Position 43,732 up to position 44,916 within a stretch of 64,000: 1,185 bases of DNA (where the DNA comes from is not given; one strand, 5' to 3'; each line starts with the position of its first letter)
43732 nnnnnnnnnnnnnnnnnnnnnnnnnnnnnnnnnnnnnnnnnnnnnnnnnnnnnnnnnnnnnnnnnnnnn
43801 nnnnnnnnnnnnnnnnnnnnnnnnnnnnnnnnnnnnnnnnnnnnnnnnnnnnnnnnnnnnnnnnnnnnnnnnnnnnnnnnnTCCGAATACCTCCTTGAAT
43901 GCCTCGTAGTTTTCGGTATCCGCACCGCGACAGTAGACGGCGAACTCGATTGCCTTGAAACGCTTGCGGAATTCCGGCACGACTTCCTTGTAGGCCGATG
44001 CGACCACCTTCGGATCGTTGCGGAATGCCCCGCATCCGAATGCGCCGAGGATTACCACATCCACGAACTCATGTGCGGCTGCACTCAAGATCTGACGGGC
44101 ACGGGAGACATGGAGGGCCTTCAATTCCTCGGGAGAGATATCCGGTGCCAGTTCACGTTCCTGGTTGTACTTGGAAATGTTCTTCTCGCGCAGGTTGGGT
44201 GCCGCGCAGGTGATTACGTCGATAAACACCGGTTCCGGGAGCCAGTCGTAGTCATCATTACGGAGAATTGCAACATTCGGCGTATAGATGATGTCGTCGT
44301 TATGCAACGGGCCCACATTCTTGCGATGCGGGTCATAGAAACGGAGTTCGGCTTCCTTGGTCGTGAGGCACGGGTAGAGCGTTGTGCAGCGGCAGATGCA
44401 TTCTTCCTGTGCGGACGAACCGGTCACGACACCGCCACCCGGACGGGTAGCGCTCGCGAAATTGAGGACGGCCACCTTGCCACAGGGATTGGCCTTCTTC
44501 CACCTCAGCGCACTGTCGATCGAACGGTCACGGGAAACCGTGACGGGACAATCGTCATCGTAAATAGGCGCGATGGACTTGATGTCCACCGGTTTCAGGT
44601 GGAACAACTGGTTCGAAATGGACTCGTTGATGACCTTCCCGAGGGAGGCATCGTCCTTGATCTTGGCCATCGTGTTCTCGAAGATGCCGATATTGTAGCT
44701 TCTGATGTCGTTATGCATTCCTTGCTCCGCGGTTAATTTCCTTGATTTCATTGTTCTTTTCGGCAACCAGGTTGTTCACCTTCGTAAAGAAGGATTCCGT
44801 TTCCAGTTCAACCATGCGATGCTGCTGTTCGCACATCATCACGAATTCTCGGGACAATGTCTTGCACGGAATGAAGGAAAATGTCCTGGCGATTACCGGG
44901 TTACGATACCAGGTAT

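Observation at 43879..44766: Bacterial-type poly(ADP-ribose) glycohydrolase (PARG/DUF2263 macrodomain) in a phage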

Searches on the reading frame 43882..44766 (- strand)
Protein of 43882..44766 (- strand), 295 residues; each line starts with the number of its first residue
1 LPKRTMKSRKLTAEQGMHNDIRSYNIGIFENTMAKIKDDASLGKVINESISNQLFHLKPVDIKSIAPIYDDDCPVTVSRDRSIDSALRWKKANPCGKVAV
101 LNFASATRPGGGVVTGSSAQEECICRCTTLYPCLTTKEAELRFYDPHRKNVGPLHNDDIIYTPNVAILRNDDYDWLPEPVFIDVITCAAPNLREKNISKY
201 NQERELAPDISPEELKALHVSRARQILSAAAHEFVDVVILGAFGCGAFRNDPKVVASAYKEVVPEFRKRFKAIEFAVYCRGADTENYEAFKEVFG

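Call 4: search_protein_families(library=pfam, proteins=[window:43882-44766:-], max_evalue=1)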
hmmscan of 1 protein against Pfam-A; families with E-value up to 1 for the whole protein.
window:43882-44766:- (295 aa): 2 families
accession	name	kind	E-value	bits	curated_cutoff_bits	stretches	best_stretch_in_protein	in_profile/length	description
PF10021.15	PARG_cat_microb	-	1.4e-31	110.3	23.5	1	38-170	19-146/146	Microbial-type PARG, catalytic domain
PF13222.11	DUF4030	-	0.039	14.4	25.2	1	12-85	24-97/142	Protein of unknown function (DUF4030)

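Call 5: search_protein_families(library=ncbifam, proteins=[window:43882-44766:-], max_evalue=1)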
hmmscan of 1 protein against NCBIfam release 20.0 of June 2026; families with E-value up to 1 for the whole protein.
window:43882-44766:- (295 aa): 1 family
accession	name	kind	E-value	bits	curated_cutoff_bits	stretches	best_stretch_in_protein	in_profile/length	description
TIGR02452.1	TIGR02452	hypoth_equivalog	6.4e-54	183.3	50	1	75-292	58-266/266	TIGR02452 family protein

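Call 6: search_protein_families(library=phrogs, proteins=[window:43882-44766:-], max_evalue=0.01)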
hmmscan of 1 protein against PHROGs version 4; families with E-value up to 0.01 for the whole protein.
window:43882-44766:- (295 aa): 0 families

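Call 7: search_solved_structures(query=window:43882-44766:-, max_evalue=1, show_alignments=3)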
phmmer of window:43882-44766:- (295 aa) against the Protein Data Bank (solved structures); distinct sequences matched with E-value up to 1: 9.
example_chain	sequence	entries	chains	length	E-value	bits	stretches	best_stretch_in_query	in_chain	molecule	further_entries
5zde_C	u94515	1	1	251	3.5e-32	115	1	85-280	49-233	Poly ADP-ribose glycohydrolase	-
5zdf_A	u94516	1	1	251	3.5e-32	115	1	85-280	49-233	Poly ADP-ribose glycohydrolase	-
5zdg_C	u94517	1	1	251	3.5e-32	115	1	85-280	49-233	Poly APD-ribose glycohydrolase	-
5zdd_A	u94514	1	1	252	3.5e-32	115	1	85-280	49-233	Poly ADP-ribose glycohydrolase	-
5zdb_A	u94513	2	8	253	3.5e-32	115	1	85-280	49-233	Poly ADP-ribose glycohydrolase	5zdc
5zda_A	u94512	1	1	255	3.6e-32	114.9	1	85-280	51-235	poly ADP-ribose glycohydrolase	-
3sig_A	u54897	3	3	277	5.5e-27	97.9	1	77-295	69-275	poly(ADP-ribose) glycohydrolase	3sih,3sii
3sij_A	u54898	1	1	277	3.8e-26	95.2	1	77-295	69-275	poly(ADP-ribose) glycohydrolase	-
4noc_A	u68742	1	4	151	0.28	13.6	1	34-100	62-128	Putative signal transduction protein with CBS domains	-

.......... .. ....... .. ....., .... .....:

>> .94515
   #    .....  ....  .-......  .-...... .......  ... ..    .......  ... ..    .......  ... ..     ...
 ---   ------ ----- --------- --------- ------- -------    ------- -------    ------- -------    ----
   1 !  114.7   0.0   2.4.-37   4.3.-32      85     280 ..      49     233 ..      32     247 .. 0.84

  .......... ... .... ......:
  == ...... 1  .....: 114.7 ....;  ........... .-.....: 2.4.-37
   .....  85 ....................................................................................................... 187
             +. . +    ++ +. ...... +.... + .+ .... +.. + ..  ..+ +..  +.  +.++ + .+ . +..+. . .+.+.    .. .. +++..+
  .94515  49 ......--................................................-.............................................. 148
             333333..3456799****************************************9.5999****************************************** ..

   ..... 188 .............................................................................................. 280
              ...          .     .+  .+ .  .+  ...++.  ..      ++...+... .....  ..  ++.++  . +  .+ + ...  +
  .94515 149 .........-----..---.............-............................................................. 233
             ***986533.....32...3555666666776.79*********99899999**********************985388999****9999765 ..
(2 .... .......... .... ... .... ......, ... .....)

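Call 11: search_dna_similar(query=window:43882-44766:-, collection=phages, mode=protein, max_rows=40)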
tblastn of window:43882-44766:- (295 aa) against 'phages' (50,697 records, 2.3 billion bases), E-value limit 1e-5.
Records with a match: 20; places in all: 20; records where one place covers at least 80% of the query: 3.
Best place of each record, by identity: <60% 20.
By first word of the organism name: Prevotella 15; uncultured 2; Bacillus 2; Bacteriophage 1.
By host as written in the record: Prevotella sp. 15; - 3; Bacillus megaterium str. ATCC 43725 2.
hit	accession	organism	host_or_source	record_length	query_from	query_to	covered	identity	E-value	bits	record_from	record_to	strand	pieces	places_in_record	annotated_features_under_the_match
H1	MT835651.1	Bacteriophage sp.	human fecal samples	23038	11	295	97%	42.2%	5e-66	228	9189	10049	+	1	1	record has no annotation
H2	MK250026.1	Prevotella phage Lak-B7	Prevotella sp.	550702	36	294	88%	32.3%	3e-26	114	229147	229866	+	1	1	record has no annotation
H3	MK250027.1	Prevotella phage Lak-B8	Prevotella sp.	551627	36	294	88%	32.3%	3e-26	114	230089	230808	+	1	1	record has no annotation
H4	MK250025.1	Prevotella phage Lak-B6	Prevotella sp.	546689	98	294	67%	37.4%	2e-26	114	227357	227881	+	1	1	record has no annotation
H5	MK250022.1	Prevotella phage Lak-B3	Prevotella sp.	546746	98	294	67%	37.4%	2e-26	114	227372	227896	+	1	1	record has no annotation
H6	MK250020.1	Prevotella phage Lak-B1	Prevotella sp.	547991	98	294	67%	37.4%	2e-26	114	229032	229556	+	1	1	record has no annotation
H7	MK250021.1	Prevotella phage Lak-B2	Prevotella sp.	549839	98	294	67%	37.4%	2e-26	114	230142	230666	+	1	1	record has no annotation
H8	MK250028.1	Prevotella phage Lak-B9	Prevotella sp.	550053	98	294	67%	37.4%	2e-26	114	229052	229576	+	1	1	record has no annotation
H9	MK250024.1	Prevotella phage Lak-B5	Prevotella sp.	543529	98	294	67%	36.9%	3e-26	114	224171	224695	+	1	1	record has no annotation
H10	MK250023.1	Prevotella phage Lak-B4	Prevotella sp.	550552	98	294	67%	36.9%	3e-26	114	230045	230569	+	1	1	record has no annotation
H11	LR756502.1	uncultured phage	metagenomic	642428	83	294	72%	34.1%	9e-23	103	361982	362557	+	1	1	record has no annotation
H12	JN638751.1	Bacillus phage G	Bacillus megaterium str. ATCC 43725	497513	98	295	67%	35.3%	1e-29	123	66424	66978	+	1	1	114: gp114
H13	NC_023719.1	Bacillus phage G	Bacillus megaterium str. ATCC 43725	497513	98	295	67%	35.3%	1e-29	123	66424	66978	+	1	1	114: gp114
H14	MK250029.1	Prevotella phage Lak-C1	Prevotella sp.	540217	97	294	67%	34.7%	5e-24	107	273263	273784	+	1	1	record has no annotation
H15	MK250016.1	Prevotella phage Lak-A1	Prevotella sp.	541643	97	294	67%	34.7%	9e-24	106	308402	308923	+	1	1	record has no annotation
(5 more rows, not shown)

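Call 15: find_homologous_proteins(query=window:43882-44766:-, max_evalue=1e-10)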
Query window:43882-44766:- (295 aa): 7322 proteins with E <= 1e-10 among 8000 candidates; the best 120 are listed.
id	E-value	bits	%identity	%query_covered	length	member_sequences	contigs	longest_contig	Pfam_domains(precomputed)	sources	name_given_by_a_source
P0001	3.1e-182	622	97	95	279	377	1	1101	PF10021.16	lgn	-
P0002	4.9e-156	536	84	94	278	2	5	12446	PF10021.16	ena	-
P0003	2.9e-149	514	81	94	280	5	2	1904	PF10021.16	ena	-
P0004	1.3e-148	512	80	94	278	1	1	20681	PF10021.16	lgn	-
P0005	1.6e-148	512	81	94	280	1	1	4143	PF10021.16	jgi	jgi:uncharacterized protein (TIGR02452 family)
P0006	5.6e-148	510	80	94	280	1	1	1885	PF10021.16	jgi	jgi:uncharacterized protein (TIGR02452 family)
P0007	6.2e-148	510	80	94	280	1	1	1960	PF10021.16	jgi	jgi:uncharacterized protein (TIGR02452 family)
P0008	1.2e-147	509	80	94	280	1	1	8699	PF10021.16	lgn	-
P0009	2.1e-147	508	80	94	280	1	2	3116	PF10021.16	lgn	-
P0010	2.2e-147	508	81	93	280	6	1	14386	PF10021.16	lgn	-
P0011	4.4e-147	507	80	94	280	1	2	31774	PF10021.16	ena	-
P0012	4.9e-147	507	80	94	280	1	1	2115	PF10021.16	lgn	-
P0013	4.7e-144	497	78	94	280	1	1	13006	PF10021.16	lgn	-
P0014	4.7e-139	481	74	94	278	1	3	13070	PF10021.16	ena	-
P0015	1.4e-136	472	79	88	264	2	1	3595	PF10021.16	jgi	jgi:uncharacterized protein (TIGR02452 family)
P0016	2.6e-135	468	73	93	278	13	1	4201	PF10021.16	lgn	-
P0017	3.3e-135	468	72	94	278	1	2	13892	PF10021.16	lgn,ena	-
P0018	4.6e-132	458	71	94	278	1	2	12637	PF10021.16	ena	-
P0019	8.2e-132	457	71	94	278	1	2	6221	PF10021.16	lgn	-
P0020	2.5e-131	455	71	94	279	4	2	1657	PF10021.16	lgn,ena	-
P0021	3.5e-125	435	83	77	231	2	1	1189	PF10021.16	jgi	jgi:uncharacterized protein (TIGR02452 family)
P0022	7.2e-124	431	94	68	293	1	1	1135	PF10021.16,PF08281.19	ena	-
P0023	1.1e-115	404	42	91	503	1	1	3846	PF10021.16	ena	-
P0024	6.5e-115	401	96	62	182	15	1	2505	PF10021.16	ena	-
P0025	1.5e-110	387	63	93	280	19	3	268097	PF10021.16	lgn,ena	-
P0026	8.3e-109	381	65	93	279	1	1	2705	PF10021.16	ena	-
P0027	1.3e-104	368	61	93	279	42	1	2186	PF10021.16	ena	-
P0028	4.5e-103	363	61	92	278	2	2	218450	PF10021.16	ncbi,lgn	-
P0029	4.7e-103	362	59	93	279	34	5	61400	PF10021.16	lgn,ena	-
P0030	1.1e-102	361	61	92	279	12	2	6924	PF10021.16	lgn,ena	-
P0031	2.1e-101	357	61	92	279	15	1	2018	PF10021.16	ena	-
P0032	5.2e-96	339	55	93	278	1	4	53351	PF10021.16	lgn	-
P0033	5.1e-95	336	57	92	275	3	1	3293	PF10021.16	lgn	-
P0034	9.1e-88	312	54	93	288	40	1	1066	PF10021.16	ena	-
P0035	2.9e-87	311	52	92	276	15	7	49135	PF10021.16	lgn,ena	-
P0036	7.4e-87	309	55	92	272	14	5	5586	PF10021.16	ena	-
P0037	8.1e-87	309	54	92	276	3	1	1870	PF10021.16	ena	-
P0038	2.2e-86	308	53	93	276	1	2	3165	PF10021.16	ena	-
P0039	4.0e-86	307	52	100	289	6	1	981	PF10021.16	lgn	-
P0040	2.2e-85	304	53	93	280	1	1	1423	PF10021.16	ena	-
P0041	2.4e-85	304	54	93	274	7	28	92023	PF10021.16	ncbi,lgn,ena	-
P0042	3.3e-85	304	54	91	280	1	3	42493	PF10021.16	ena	-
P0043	4.5e-85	303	52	94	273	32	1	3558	PF10021.16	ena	-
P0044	4.6e-85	303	53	93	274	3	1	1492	PF10021.16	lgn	-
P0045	1.9e-84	301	54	93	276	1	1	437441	PF10021.16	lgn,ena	-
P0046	2.0e-84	301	53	92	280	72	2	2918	PF10021.16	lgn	-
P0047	2.7e-84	301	54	93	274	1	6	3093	PF10021.16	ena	-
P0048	3.5e-84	300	53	94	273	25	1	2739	PF10021.16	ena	-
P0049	3.9e-84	300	54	93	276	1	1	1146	PF10021.16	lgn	-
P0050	4.1e-84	300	51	94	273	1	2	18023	PF10021.16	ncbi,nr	ncbi:MAG: TIGR02452 family protein [Paludibacteraceae bacterium]|nr:TIGR02452 family protein [Paludi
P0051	4.8e-84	300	49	94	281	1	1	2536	PF10021.16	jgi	jgi:uncharacterized protein (TIGR02452 family)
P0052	6.3e-84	300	53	91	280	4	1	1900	PF10021.16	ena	-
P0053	7.9e-84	299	53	93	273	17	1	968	PF10021.16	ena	-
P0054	1.1e-83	299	51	94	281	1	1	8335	PF10021.16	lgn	-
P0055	1.1e-83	299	51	94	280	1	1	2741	PF10021.16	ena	-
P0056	1.3e-83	299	53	94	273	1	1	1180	PF10021.16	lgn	-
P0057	1.7e-83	298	49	94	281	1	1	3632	PF10021.16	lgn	-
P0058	1.8e-83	298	53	93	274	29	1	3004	PF10021.16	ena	-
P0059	1.8e-83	298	51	94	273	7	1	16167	PF10021.16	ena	-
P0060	1.9e-83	298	53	91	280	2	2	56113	PF10021.16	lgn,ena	-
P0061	2.1e-83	298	50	94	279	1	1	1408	PF10021.16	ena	-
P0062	2.5e-83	298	53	93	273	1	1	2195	PF10021.16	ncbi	-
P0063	2.6e-83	298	54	91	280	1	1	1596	PF10021.16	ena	-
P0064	4.2e-83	297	53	93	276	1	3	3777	PF10021.16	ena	-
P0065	4.4e-83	297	51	93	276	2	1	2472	PF10021.16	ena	-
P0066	4.8e-83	297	53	93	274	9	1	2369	PF10021.16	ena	-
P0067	4.9e-83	297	52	93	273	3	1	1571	PF10021.16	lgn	-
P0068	5.6e-83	297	53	91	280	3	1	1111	PF10021.16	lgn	-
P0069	5.8e-83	296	52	91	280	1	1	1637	PF10021.16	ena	-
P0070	6.4e-83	296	52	91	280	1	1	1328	PF10021.16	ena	-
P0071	6.5e-83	296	51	94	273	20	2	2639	PF10021.16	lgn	-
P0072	7.8e-83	296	52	91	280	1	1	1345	PF10021.16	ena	-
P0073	8.1e-83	296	52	91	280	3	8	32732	PF10021.16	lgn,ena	-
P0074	8.2e-83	296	52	93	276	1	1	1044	PF10021.16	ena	-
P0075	8.8e-83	296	53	91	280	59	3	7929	PF10021.16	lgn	-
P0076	9.9e-83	296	53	93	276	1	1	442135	PF10021.16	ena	-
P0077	1.1e-82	296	49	94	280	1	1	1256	PF10021.16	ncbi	-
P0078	1.2e-82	295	52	93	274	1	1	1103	PF10021.16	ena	-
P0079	1.4e-82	295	50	93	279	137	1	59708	PF10021.16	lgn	-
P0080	1.5e-82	295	51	92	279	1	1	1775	PF10021.16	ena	-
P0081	1.8e-82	295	49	95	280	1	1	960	PF10021.16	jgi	jgi:uncharacterized protein (TIGR02452 family)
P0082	1.8e-82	295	52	91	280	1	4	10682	PF10021.16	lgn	-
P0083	1.9e-82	295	54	91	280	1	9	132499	PF10021.16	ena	-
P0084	1.9e-82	295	49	94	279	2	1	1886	PF10021.16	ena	-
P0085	2.1e-82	295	54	91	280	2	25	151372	PF10021.16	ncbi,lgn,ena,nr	ncbi:MAG: TIGR02452 family protein [Bacteroidales bacterium]|nr:TIGR02452 family protein [Bacteroida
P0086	2.2e-82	295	54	90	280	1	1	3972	PF10021.16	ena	-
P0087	2.2e-82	295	54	90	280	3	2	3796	PF10021.16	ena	-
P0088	2.2e-82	295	52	91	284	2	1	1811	PF10021.16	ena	-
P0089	2.3e-82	295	52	94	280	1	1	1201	PF10021.16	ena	-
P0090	2.8e-82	294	54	91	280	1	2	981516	PF10021.16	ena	-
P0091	3.0e-82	294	51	92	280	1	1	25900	PF10021.16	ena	-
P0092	3.4e-82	294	52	91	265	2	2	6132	PF10021.16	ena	-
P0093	3.4e-82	294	54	90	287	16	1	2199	PF10021.16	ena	-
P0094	3.6e-82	294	51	92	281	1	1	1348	PF10021.16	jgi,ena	-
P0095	4.0e-82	294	49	94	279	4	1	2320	PF10021.16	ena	-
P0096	4.3e-82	294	53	91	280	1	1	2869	PF10021.16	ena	-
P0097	4.5e-82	294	52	93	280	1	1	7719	PF10021.16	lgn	-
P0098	4.7e-82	294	54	90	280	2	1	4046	PF10021.16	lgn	-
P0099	5.2e-82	293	52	93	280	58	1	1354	PF10021.16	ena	-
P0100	5.3e-82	293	54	93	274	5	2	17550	PF10021.16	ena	-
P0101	5.6e-82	293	54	91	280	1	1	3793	PF10021.16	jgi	jgi:uncharacterized protein (TIGR02452 family)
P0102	5.8e-82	293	51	92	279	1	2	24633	PF10021.16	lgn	-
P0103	5.8e-82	293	49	94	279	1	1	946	PF10021.16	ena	-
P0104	6.1e-82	293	52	92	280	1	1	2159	PF10021.16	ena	-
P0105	7.7e-82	293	53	92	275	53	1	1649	PF10021.16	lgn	-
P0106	8.9e-82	293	53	91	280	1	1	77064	PF10021.16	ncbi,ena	-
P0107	1.0e-81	292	52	91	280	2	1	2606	PF10021.16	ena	-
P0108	1.1e-81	292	52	91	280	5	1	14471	PF10021.16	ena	-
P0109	1.3e-81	292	54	90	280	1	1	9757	PF10021.16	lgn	-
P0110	1.3e-81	292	49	93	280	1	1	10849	PF10021.16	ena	-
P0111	1.3e-81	292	53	93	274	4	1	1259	PF10021.16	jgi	-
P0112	1.3e-81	292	53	91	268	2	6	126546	PF10021.16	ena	-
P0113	1.3e-81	292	52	94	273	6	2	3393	PF10021.16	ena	-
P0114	1.4e-81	292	51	92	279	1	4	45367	PF10021.16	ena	-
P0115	1.5e-81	292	51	94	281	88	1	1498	PF10021.16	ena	-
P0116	1.5e-81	292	50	92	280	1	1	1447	PF10021.16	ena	-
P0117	1.5e-81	292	52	91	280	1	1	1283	PF10021.16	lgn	-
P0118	1.5e-81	292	52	91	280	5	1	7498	PF10021.16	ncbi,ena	-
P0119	1.6e-81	292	53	92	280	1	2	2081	PF10021.16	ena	-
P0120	1.6e-81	292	49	98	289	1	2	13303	PF10021.16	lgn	-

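Call 17: find_encoding_contigs(protein=P0011, flank=8000, max_places=2)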
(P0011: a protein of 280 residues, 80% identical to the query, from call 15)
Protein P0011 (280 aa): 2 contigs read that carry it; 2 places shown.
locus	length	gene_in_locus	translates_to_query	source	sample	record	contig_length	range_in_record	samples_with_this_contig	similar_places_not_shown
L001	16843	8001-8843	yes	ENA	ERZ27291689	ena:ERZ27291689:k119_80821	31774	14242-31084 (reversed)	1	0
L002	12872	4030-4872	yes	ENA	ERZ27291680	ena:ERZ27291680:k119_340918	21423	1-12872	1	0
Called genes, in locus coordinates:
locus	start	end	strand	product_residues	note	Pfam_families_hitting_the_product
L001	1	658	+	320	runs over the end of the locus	PF04055:Radical_SAM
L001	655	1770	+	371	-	PF04055:Radical_SAM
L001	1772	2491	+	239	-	PF01121:CoaE, PF13671:AAA_33 (weak)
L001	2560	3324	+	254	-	-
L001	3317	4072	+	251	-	-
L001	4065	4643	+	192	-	PF18907:DUF5662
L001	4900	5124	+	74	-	-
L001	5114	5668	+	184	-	PF07866:DUF1653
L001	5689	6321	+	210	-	-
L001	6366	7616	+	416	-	PF01743:PolyA_pol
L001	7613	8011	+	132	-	-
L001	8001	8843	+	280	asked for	PF10021:PARG_cat_microb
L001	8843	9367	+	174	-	-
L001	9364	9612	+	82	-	-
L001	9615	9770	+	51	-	-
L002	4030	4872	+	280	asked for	PF10021:PARG_cat_microb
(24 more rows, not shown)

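Call 18: find_encoding_contigs(protein=P0025, flank=8000, max_places=2)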
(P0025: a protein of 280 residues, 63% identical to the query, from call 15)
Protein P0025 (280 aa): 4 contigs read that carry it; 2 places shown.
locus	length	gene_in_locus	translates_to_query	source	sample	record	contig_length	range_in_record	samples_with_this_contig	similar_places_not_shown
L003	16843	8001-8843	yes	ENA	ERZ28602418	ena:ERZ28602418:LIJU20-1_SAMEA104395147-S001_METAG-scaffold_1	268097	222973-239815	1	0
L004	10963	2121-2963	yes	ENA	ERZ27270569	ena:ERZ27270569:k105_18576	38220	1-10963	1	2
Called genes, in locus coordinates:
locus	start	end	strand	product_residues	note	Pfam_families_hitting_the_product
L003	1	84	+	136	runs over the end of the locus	-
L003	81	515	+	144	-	-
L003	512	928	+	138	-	-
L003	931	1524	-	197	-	-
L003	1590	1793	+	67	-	-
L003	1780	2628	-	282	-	-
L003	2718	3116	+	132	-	-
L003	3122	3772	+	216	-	-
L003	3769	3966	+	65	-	-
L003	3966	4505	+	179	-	-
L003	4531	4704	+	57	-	-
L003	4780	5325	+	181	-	PF00160:Pro_isomerase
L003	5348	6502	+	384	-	-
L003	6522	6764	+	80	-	-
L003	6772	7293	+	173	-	-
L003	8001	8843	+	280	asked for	PF10021:PARG_cat_microb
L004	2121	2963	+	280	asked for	PF10021:PARG_cat_microb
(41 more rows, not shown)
